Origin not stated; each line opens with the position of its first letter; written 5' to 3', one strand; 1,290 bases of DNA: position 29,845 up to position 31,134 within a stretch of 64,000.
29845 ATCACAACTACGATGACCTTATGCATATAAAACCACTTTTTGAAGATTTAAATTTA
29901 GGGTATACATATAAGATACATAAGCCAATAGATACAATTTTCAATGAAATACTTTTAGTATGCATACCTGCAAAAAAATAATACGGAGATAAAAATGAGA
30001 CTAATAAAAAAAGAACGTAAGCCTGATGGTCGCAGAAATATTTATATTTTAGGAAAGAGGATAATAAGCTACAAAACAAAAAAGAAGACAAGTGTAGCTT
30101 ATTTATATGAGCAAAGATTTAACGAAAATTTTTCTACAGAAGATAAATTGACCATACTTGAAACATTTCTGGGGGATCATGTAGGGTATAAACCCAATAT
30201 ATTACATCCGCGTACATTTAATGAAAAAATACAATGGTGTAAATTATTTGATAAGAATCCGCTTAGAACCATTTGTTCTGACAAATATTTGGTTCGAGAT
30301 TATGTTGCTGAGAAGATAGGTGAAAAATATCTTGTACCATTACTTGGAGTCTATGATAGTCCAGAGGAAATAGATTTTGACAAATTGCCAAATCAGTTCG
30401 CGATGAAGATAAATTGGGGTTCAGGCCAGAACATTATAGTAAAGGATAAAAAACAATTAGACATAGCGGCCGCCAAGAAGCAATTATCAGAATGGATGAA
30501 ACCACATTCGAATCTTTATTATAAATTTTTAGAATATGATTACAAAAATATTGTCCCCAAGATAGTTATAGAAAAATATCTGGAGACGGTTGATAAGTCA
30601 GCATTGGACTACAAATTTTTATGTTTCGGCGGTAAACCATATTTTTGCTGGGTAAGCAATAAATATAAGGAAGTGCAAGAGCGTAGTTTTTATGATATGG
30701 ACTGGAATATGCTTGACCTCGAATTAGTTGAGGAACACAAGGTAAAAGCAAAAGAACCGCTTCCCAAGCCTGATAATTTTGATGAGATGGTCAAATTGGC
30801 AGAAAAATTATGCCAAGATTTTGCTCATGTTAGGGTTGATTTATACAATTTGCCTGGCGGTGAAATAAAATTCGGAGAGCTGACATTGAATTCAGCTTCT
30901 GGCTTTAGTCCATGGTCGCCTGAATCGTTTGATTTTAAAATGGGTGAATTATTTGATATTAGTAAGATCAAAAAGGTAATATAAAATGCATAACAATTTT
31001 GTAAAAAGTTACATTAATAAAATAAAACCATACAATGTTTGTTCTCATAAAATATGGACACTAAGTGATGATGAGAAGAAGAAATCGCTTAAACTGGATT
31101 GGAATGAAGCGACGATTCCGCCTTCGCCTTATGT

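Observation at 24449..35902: A shared about 25-aa basic terminal peptide motif on at least five unrelated enzymes of the glycan locus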

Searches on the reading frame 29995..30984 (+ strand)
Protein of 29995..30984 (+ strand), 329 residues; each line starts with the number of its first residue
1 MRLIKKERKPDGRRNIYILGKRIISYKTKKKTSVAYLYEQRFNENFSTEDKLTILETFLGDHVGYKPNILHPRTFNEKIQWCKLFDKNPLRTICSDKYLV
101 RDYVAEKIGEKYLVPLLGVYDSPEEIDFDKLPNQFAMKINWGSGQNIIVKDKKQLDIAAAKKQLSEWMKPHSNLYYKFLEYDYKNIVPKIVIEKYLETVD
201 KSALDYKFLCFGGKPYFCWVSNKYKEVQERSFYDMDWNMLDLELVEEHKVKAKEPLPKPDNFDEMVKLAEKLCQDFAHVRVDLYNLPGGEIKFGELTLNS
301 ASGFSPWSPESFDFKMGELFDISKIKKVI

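Call 3: search_protein_families(library=pfam, proteins=[window:29995-30984:+], max_evalue=0.01)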
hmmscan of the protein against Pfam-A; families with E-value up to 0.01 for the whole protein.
window:29995-30984:+ (329 aa): 1 family
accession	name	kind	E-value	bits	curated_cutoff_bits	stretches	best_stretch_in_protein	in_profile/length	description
PF14305.11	ATPgrasp_TupA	-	1.3e-46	159.5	25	1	77-320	1-240/241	TupA-like ATPgrasp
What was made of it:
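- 29995..30093 (+): N-terminal tag of the TupA-like ATP-grasp amidoligase (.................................). The Pfam ATPgrasp_TupA domain starts only at residue 77 (call 3).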

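Call 6: search_protein_families(library=ncbifam, proteins=[window:29995-30984:+], max_evalue=0.01)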
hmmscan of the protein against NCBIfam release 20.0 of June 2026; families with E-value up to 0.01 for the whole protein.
window:29995-30984:+ (329 aa): 0 families

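Call 7: find_homologous_proteins(query=window:29995-30984:+, max_evalue=1e-10)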
Query window:29995-30984:+ (329 aa): 4726 proteins with E <= 1e-10 among 6303 candidates; the best 120 are listed.
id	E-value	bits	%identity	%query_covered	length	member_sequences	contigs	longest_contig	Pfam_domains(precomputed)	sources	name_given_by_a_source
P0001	1.6e-222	756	100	100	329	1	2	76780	PF14305.12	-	-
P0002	1.1e-127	444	59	100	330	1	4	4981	PF14305.12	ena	-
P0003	4.4e-126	439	59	99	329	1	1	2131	PF14305.12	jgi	jgi:hypothetical protein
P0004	6.4e-125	435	58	99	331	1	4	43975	PF14305.12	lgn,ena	-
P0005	9.7e-123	428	57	99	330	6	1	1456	PF14305.12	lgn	-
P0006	1.3e-119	417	55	99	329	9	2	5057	PF14305.12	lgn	-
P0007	8.0e-116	405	57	99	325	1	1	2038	PF14305.12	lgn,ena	-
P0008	1.2e-115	405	57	98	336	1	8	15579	PF14305.12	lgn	-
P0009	1.6e-112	394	56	99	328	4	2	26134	PF14305.12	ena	-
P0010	3.5e-111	390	55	93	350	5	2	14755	PF14305.12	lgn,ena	-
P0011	6.5e-111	389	56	95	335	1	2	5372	PF14305.12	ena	-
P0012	8.4e-110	385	54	99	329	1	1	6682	PF14305.12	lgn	-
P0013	1.2e-108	381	52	95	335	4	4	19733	PF14305.12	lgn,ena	-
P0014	8.0e-108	379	55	88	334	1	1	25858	PF14305.12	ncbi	-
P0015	2.4e-105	371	55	86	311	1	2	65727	PF14305.12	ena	-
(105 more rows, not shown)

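Call 14: find_related_loci(query=A1, collection=genome_contigs, flank=10000)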
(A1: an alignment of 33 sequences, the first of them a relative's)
Query A1 (329 aa) in genome_contigs; peptide patterns used: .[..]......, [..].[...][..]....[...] (x = any residue, [..] = any of these).
600 stretches matched a pattern (row limit reached: there are more); 575 encode a relative of the query (tblastn E <= 1e-3); the best 80 are kept; 80 distinct loci.
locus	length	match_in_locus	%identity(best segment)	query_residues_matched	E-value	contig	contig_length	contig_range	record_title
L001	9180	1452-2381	48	8-322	6e-96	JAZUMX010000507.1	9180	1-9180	MAG: Thermoguttaceae bacterium isolate T1900044890_TS20190356.MAGScoT_cleanbin_000042 SGB_3255_k141_74328, whole genome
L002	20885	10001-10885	50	24-322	2e-93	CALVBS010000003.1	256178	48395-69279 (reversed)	MAG: Candidatus Gastranaerophilales bacterium isolate BRZ_NG__bin18 genome assembly, contig: BRZ_NG__NODE_22_length_2561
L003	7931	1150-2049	50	16-322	2e-93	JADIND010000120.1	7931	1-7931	MAG: Candidatus Scatousia excrementipullorum isolate 10192 D3M36__C287551_L7931_SRR9113722, whole genome shotgun sequenc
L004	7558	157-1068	50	16-326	8e-88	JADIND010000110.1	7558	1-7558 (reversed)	MAG: Candidatus Scatousia excrementipullorum isolate 10192 D3M36__C262836_L7558_SRR9113722, whole genome shotgun sequenc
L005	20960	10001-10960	44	1-324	9e-86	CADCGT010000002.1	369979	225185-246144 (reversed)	MAG: uncultured proteobacterium isolate RUG14636 genome assembly, contig: RUG14636_asm_2, whole genome shotgun sequence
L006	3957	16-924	45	18-327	2e-86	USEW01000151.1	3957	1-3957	uncultured bacterium isolate UMGS1657 genome assembly, contig: NODE_10253_length_3957_cov_2.563813, whole genome shotgun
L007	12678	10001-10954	41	1-324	2e-78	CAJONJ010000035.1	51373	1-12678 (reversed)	uncultured Alphaproteobacteria bacterium isolate Rumen_Coassembly_mag_1281 genome assembly, contig: k87_21256854, whole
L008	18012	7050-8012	43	1-325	3e-77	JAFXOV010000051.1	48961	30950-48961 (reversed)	MAG: Elusimicrobia bacterium isolate RGIG6610 Sheep_Rumen-1__c1064497, whole genome shotgun sequence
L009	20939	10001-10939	41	8-322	3e-77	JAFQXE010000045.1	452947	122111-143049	MAG: Thermoguttaceae bacterium isolate RGIG2232 Goat_Duodenum-1__c899, whole genome shotgun sequence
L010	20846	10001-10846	47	40-326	9e-77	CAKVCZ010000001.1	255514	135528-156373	MAG: uncultured Candidatus Melainabacteria bacterium isolate REFINED_METABAT215_TOP10_CONTIGS_1500_ASSEMBLY_K77_MERGED__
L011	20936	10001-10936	43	16-327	2e-76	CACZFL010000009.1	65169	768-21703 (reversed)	uncultured bacterium isolate RUG12575 genome assembly, contig: RUG12575_asm_9, whole genome shotgun sequence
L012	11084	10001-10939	42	3-322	7e-76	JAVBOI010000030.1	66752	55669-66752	MAG: Desulfovibrio sp. isolate EPI_MAG_00104 c_000003064524, whole genome shotgun sequence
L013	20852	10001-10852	45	37-324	6e-75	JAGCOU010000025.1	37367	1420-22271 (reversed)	MAG: Alphaproteobacteria bacterium isolate RGIG9986 Yak_Reticulum-3__c497384, whole genome shotgun sequence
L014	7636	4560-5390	47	47-325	1e-74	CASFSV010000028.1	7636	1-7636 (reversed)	uncultured Alphaproteobacteria bacterium isolate SI.O7.metabat-bins.100 genome assembly, contig: SI.O7.metabat-bins.100.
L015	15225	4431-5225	47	63-329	5e-74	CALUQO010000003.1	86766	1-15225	MAG: Candidatus Gastranaerophilales bacterium isolate BRZ_AA__bin40 genome assembly, contig: BRZ_AA__NODE_249_length_867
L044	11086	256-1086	43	48-328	5e-67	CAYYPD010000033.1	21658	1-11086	MAG TPA_asm: uncultured Muribaculaceae bacterium isolate binchicken_co323_430 genome assembly, contig: NODE_2263_length_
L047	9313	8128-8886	46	68-324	1e-66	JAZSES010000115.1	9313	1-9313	MAG: Candidatus Limenecus sp. isolate T1900044588_TS20190054.MAGScoT_cleanbin_000029 SGB_613_k141_1623853, whole genome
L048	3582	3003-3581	56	16-211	4e-67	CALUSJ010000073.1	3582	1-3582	MAG: Candidatus Gastranaerophilales bacterium isolate E05__bin306 genome assembly, contig: E05__k127_7036232, whole geno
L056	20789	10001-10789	44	55-322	3e-65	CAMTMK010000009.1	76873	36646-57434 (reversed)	MAG TPA_asm: uncultured bacterium isolate SRR12464004_bin.8_metawrap_v1.3_MAG genome assembly, contig: NODE.125_length_7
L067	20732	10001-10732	45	71-318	7e-63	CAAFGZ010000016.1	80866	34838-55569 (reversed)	MAG TPA_asm: Alphaproteobacteria bacterium, isolate HGM16772, WGS project CAAFGZ010000000 data, contig: SRS146812_107_k9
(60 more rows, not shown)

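Call 20: search_protein_families(library=pfam, proteins=[L002:5142-6932:+, L002:9071-10945:+, L005:7320-9056:+, L007:7039-9054:+, L015:1879-3561:+, L015:3576-5222:+, L047:7090-9312:+, L048:1137-3581:+, L056:9059-10810:+, L013:9188-10870:+], max_evalue=0.001)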
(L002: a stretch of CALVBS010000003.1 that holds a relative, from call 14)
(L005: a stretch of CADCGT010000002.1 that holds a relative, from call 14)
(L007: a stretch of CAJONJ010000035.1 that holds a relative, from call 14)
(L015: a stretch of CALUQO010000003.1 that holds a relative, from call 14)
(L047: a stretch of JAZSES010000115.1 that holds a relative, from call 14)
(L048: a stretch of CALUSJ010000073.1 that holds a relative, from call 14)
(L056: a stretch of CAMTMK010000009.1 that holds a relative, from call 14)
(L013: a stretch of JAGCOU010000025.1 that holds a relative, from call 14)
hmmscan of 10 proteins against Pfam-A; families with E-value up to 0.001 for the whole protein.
L002:5142-6932:+ (596 aa): 1 family
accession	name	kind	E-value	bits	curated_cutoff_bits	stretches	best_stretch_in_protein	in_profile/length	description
PF04765.19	TOD1_MUCI70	-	1.5e-11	44.6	21.4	1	367-568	69-290/314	TOD1/MUCI70, glycosyltransferase-like domain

L002:9071-10945:+ (624 aa): 3 families
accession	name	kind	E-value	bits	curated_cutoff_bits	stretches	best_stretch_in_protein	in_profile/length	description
PF14305.11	ATPgrasp_TupA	-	1.8e-61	208.2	25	1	364-603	1-240/241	TupA-like ATPgrasp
PF01501.26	Glyco_transf_8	-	7.6e-42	144.1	24.3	1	7-249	3-251/253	Glycosyl transferase family 8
PF18404.7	Glyco_transf_24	-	7.6e-08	32.5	25.7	1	14-186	12-171/268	Glucosyltransferase 24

L005:7320-9056:+ (578 aa): 5 families
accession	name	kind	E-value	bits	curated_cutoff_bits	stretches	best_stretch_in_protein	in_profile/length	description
PF00535.33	Glycos_transf_2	-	6.6e-28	98.2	23.3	1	32-148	1-120/168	Glycosyl transferase family 2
PF04765.19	TOD1_MUCI70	-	9.4e-10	38.7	21.4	1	346-540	73-290/314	TOD1/MUCI70, glycosyltransferase-like domain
PF13641.12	Glyco_tranf_2_3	-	1.2e-09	38.9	27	1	29-243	1-214/230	Glycosyltransferase like family 2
PF10111.15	Glyco_tranf_2_2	-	1.9e-06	28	27.3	1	32-225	1-201/276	Glycosyltransferase like family 2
PF13632.12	Glyco_trans_2_3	-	0.0004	20.7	27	0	110-237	2-120/198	Glycosyl transferase family group 2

L007:7039-9054:+ (671 aa): 5 families
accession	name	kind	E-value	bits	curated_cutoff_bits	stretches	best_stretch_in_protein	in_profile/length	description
PF00535.33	Glycos_transf_2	-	7.2e-43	146.9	23.3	1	8-130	1-124/168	Glycosyl transferase family 2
PF01501.26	Glyco_transf_8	-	4.5e-38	131.7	24.3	1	343-596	1-248/253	Glycosyl transferase family 8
PF10111.15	Glyco_tranf_2_2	-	1e-13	51.9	27.3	1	8-116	1-113/276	Glycosyltransferase like family 2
PF13641.12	Glyco_tranf_2_3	-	2.3e-11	44.6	27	1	7-120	3-121/230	Glycosyltransferase like family 2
PF18404.7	Glyco_transf_24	-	3.8e-06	27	25.7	1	342-476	1-127/268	Glucosyltransferase 24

L015:1879-3561:+ (560 aa): 4 families
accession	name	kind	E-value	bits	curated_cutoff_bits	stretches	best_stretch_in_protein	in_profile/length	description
PF00535.33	Glycos_transf_2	-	1.3e-25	90.7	23.3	1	5-172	1-166/168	Glycosyl transferase family 2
PF05045.17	RgpF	-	8.1e-20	71.4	25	1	368-535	1-168/503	Rhamnan synthesis protein F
PF13632.12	Glyco_trans_2_3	-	6.9e-07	29.7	27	1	86-218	1-130/198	Glycosyl transferase family group 2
PF13641.12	Glyco_tranf_2_3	-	1.4e-06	28.9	27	1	4-224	3-224/230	Glycosyltransferase like family 2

L015:3576-5222:+ (548 aa): 4 families
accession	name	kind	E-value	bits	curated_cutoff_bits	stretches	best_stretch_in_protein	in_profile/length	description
PF14305.11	ATPgrasp_TupA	-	2.3e-65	220.9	25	1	300-541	1-240/241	TupA-like ATPgrasp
PF00535.33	Glycos_transf_2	-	9.5e-33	113.9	23.3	1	8-129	1-119/168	Glycosyl transferase family 2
PF10111.15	Glyco_tranf_2_2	-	1.3e-11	45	27.3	1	9-235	2-249/276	Glycosyltransferase like family 2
PF13641.12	Glyco_tranf_2_3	-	0.00048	20.6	27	1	7-109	3-107/230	Glycosyltransferase like family 2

L047:7090-9312:+ (741 aa): 4 families
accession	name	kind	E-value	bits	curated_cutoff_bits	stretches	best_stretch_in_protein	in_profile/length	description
PF14305.11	ATPgrasp_TupA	-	4.1e-58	197.2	25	1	356-595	1-240/241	TupA-like ATPgrasp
PF00535.33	Glycos_transf_2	-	1.6e-36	126.2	23.3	1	5-154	1-152/168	Glycosyl transferase family 2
PF10111.15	Glyco_tranf_2_2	-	2.1e-11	44.3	27.3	1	6-112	2-112/276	Glycosyltransferase like family 2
PF13641.12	Glyco_tranf_2_3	-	4.1e-09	37.2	27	1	2-117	1-122/230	Glycosyltransferase like family 2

L048:1137-3581:+ (815 aa): 5 families
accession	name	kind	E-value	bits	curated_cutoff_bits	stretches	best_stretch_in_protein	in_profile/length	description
PF01501.26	Glyco_transf_8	-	3.6e-39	135.3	24.3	1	7-262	2-251/253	Glycosyl transferase family 8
PF14305.11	ATPgrasp_TupA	-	9.5e-30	104.3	25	1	681-814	1-133/241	TupA-like ATPgrasp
PF13186.11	SPASM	-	4.4e-09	36.9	21.5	1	520-578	9-67/67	Iron-sulfur cluster-binding domain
PF18404.7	Glyco_transf_24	-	2.4e-08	34.2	25.7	1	90-203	83-202/268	Glucosyltransferase 24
PF04055.27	Radical_SAM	-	2.5e-07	31.4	29.5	1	306-442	5-144/166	Radical SAM superfamily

L056:9059-10810:+ (583 aa): 4 families
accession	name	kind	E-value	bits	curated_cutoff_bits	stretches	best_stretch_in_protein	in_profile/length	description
PF14305.11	ATPgrasp_TupA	-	1.2e-65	221.8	25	1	337-575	1-240/241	TupA-like ATPgrasp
PF00535.33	Glycos_transf_2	-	1.2e-36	126.7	23.3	1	5-137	1-132/168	Glycosyl transferase family 2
PF10111.15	Glyco_tranf_2_2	-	3e-15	56.9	27.3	1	5-129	1-137/276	Glycosyltransferase like family 2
PF13641.12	Glyco_tranf_2_3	-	3.6e-08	34.2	27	1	4-105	3-110/230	Glycosyltransferase like family 2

L013:9188-10870:+ (560 aa): 2 families
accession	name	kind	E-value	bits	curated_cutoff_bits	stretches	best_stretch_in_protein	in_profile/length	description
PF14305.11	ATPgrasp_TupA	-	6.5e-64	216.2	25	1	312-552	1-241/241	TupA-like ATPgrasp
PF08795.16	DUF1796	-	6.2e-06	26.6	23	1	36-165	3-141/166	Putative papain-like cysteine peptidase (DUF1796)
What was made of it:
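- Closest known: The inter-domain region of unknown function of Campylobacter jejuni Cj1438. Same: In GT2-tag-TupA fusions the tag, plus about 45 helical residues, lies between the GT2 and ATP-grasp domains (call 20).
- N-terminal, C-terminal and inter-domain positions in GT2-tag-TupA, GT8-tag-TupA, GT2-tag-GT8, GT2-tag-TOD1 and GT2-tag-RgpF (call 20).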

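Call 21: search_protein_families(library=pfam, proteins=[L002:3755-4834:+, L004:2313-3251:-, L007:5166-6026:+, L013:7103-8248:+, L015:22-1110:+, L044:2216-2872:+, L047:5945-7090:+, L067:1-1041:-, L002:12132-12965:+, L002:7936-9036:+], max_evalue=0.001)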
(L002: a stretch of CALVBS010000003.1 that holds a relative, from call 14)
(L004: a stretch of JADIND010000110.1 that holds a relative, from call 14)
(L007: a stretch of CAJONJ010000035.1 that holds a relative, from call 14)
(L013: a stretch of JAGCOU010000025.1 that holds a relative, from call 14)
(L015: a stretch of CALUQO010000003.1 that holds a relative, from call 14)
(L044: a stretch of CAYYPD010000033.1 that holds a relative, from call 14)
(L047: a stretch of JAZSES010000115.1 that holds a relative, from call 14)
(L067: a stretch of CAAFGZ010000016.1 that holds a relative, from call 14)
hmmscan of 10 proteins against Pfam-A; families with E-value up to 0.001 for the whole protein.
L002:3755-4834:+ (359 aa): 3 families
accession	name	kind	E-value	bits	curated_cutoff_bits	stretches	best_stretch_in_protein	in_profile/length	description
PF00535.33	Glycos_transf_2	-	2.4e-42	145.1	23.3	1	6-173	1-166/168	Glycosyl transferase family 2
PF10111.15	Glyco_tranf_2_2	-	2e-14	54.2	27.3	1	6-112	1-111/276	Glycosyltransferase like family 2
PF13641.12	Glyco_tranf_2_3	-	9.3e-11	42.6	27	1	5-143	3-147/230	Glycosyltransferase like family 2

L004:2313-3251:- (312 aa): 1 family
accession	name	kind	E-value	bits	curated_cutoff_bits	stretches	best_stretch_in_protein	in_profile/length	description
PF14393.11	DUF4422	-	5.4e-35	121.7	25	1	13-244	1-217/220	Domain of unknown function (DUF4422)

L007:5166-6026:+ (286 aa): 3 families
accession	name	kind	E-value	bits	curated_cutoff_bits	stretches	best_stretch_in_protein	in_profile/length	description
PF04488.21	Gly_transf_sug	-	8.5e-20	71.7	23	1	2-80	7-89/93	Glycosyltransferase sugar-binding region containing DXD motif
PF05704.18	Caps_synth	-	3.9e-06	26.9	24.5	1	2-111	68-181/278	Capsular polysaccharide synthesis protein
PF12919.13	TcdA_TcdB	-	0.00021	21.1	23.6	0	46-68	172-194/382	TcdA/TcdB catalytic glycosyltransferase domain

L013:7103-8248:+ (381 aa): 3 families
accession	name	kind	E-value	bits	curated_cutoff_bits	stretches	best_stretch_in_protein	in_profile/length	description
PF00534.26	Glycos_transf_1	-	1e-26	93.9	26.4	1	166-316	11-160/172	Glycosyl transferases group 1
PF13692.12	Glyco_trans_1_4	-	1.5e-24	87.3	27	1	172-308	3-139/142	Glycosyl transferases group 1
PF16994.11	Glyco_trans_4_5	-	2.1e-10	41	26.6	1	3-110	2-109/172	Glycosyl-transferase family 4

L015:22-1110:+ (362 aa): 3 families
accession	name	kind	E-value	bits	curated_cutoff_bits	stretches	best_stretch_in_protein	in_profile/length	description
PF00535.33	Glycos_transf_2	-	8.7e-43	146.6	23.3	1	12-177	1-162/168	Glycosyl transferase family 2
PF10111.15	Glyco_tranf_2_2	-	1.7e-15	57.7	27.3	1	12-116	1-109/276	Glycosyltransferase like family 2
PF13641.12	Glyco_tranf_2_3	-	7.5e-11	42.9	27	1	11-128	3-125/230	Glycosyltransferase like family 2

L044:2216-2872:+ (218 aa): 0 families

L047:5945-7090:+ (381 aa): 3 families
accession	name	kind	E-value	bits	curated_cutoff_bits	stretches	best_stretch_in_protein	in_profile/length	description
PF00535.33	Glycos_transf_2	-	9.1e-42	143.3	23.3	1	31-195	1-160/168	Glycosyl transferase family 2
PF10111.15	Glyco_tranf_2_2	-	3.8e-13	50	27.3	1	31-141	1-119/276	Glycosyltransferase like family 2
PF13641.12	Glyco_tranf_2_3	-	1.4e-09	38.8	27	1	28-135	1-114/230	Glycosyltransferase like family 2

L067:1-1041:- (347 aa): 3 families
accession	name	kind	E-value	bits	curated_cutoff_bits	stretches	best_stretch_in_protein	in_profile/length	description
PF00535.33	Glycos_transf_2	-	1.2e-37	129.8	23.3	1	10-139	1-131/168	Glycosyl transferase family 2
PF13641.12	Glyco_tranf_2_3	-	5.1e-11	43.5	27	1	7-188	1-187/230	Glycosyltransferase like family 2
PF10111.15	Glyco_tranf_2_2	-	6.8e-10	39.3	27.3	1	10-108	1-103/276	Glycosyltransferase like family 2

L002:12132-12965:+ (277 aa): 4 families
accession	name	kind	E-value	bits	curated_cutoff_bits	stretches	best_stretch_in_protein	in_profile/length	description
PF13489.12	Methyltransf_23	-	1.3e-07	31.9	27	1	106-215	21-127/164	Methyltransferase domain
PF08242.18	Methyltransf_12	-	1.8e-05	25.8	30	1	113-196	2-89/98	Methyltransferase domain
PF13847.12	Methyltransf_31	-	4.4e-05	23.7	27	1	109-201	5-104/145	Methyltransferase domain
PF02390.23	Methyltransf_4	-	8.9e-05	22.5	24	1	110-169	4-66/173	Putative methyltransferase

L002:7936-9036:+ (366 aa): 1 family
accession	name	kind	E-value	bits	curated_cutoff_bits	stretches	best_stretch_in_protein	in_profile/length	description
PF05050.19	Methyltransf_21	-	1.7e-14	54.8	22.7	1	187-343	1-172/173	Methyltransferase FkbM domain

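Call 36: predict_structure(alignment_id=A1)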
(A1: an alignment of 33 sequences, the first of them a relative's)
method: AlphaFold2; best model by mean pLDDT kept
length: 329 residues; sequences in the alignment: 33
mean_pLDDT: 90.8   pTM: 0.85
mean pLDDT of the five models: 90.8, 90.3, 90.1, 89.7, 89.5
residues with pLDDT >= 90: 243; 70-90: 68; 50-70: 18; < 50: 0
segments of 3 or more residues with pLDDT < 50: none
pLDDT, mean of each block of 10 residues (from residue 1): 86 87 79 86 88 94 94 97 92 94 98 97 98 96 85 97 92 76 84 85 85 96 77 96 91 93 98 97 93 94 93 96 80
secondary structure, 60 per line:
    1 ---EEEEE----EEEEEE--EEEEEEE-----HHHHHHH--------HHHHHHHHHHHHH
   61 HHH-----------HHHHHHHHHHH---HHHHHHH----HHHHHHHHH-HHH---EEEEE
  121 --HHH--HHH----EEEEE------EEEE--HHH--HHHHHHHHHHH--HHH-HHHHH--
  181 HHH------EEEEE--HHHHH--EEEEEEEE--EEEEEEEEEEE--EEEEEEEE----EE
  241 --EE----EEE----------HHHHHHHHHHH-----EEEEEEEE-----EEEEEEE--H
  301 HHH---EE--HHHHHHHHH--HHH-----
elements in order: E4-8 E13-18 E21-27 H33-39 H48-63 H75-85 H89-95 H100-108 E116-120 E135-139 E146-149 H157-167 H174-178 E190-194 H197-201 E204-211 E214-224 E227-234 E249-251 H262-272 E278-285 E291-297 H300-303 H311-319
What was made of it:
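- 29995..30093 (+): AF2 strands 4-8, 13-18 and 21-27, block-mean pLDDT 86, 87 and 79 over residues 1-30 (call 36).
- On Amphipathic-helix membrane anchors of peripheral glycosyltransferases (TagA/WecG type): AF2 predicts three beta strands (4-8, 13-18, 21-27), block-mean pLDDT 79-87 over residues 1-30 (call 36).
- On The tag family defined here: Predicted for the window TupA copy with an alignment of 33 homologues (call 36).
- Fold: AF2 gives three strands, block-mean pLDDT 79-87 over residues 1-30 (call 36).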

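Call 44: fold_search(model_id=the predicted structure, library=pdb)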
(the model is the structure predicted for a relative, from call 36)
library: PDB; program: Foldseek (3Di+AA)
matches with E <= 10: 812; with E <= 0.001: 236
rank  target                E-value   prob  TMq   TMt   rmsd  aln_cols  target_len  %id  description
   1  3vpb_A                5.0e-07  1.00  0.43  0.49   5.6       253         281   11  ArgX from Sulfolobus tokodaii complexed with LysW/Glu/ADP/Mg/Zn/Sulfate (released 2013-02-27)
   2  3vpb_B                5.9e-07  1.00  0.44  0.50   9.7       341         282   11  ArgX from Sulfolobus tokodaii complexed with LysW/Glu/ADP/Mg/Zn/Sulfate (released 2013-02-27)
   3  5k2m_A                7.5e-07  1.00  0.41  0.48   9.4       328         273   14  Bifunctional LysX/ArgX from Thermococcus kodakarensis with LysW-gamma-AAA (released 2016-09-07)
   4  4wd3_A                8.4e-07  1.00  0.37  0.32   6.2       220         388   16  Crystal structure of an L-amino acid ligase RizA (released 2015-09-09)
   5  7m4s_A                9.5e-07  1.00  0.37  0.38  14.2       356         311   12  Crystal structure of macrocyclase AMdnB from Anabaena sp. PCC 7120 (released 2021-11-03)
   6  5k2m_H                1.3e-06  1.00  0.42  0.49  10.0       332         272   13  Bifunctional LysX/ArgX from Thermococcus kodakarensis with LysW-gamma-AAA (released 2016-09-07)
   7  7mgv_A                3.4e-06  1.00  0.34  0.33  17.4       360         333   13  Chryseobacterium gregarium RiPP-associated ATP-grasp ligase in complex with ADP, and a leader and core peptide (released 2021-06-23)
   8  7dro_A                4.3e-06  1.00  0.36  0.38  14.2       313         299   10  Structure of ATP-grasp ligase PsnB complexed with minimal precursor (released 2021-09-08)
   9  5ig9_D                4.3e-06  1.00  0.35  0.37  14.6       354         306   11  Crystal structure of macrocyclase MdnC bound with precursor peptide MdnA from Microcystis aeruginosa MRC (released 2016-09-21)
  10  3vpd_A                4.6e-06  1.00  0.37  0.42   6.8       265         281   13  LysX from Thermus thermophilus complexed with AMP-PNP (released 2013-02-27)
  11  7u56_A                4.8e-06  1.00  0.39  0.37   8.3       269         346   13  Crystal Structure of D-alanine--D-alanine ligase from Klebsiella pneumoniae subsp. pneumoniae in complex with AMP (released 2022-03-09)
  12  3orr_A                5.1e-06  1.00  0.41  0.37   5.8       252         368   11  Crystal Structure of N5-Carboxyaminoimidazole synthetase from Staphylococcus aureus (released 2011-07-20)
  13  3vpc_C                5.1e-06  1.00  0.45  0.52  10.3       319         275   12  ArgX from Sulfolobus tokodaii complexed with ADP (released 2013-02-27)
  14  6jil_A                5.1e-06  1.00  0.37  0.41   7.5       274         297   14  Crystal structure of D-cycloserine synthetase DcsG (released 2019-12-18)
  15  3se7_B                5.1e-06  1.00  0.38  0.38   7.4       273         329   11  ancient VanA (released 2011-09-14)
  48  9zoi_B                2.3e-05  1.00  0.40  0.35   6.6       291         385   11  Crystal structure of Phosphoribosylaminoimidazole carboxylase from Burkholderia xenovorans (ATP complex) (released 2025-12-24)
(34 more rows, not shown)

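Call 55: find_encoding_contigs(protein=window:29995-30984:+, flank=1000, max_places=3)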
Protein window:29995-30984:+ (329 aa): no gene with exactly this product is on record in the collection.
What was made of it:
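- Tried and rejected: Exact look-up of the window TupA protein: not on record (call 55).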
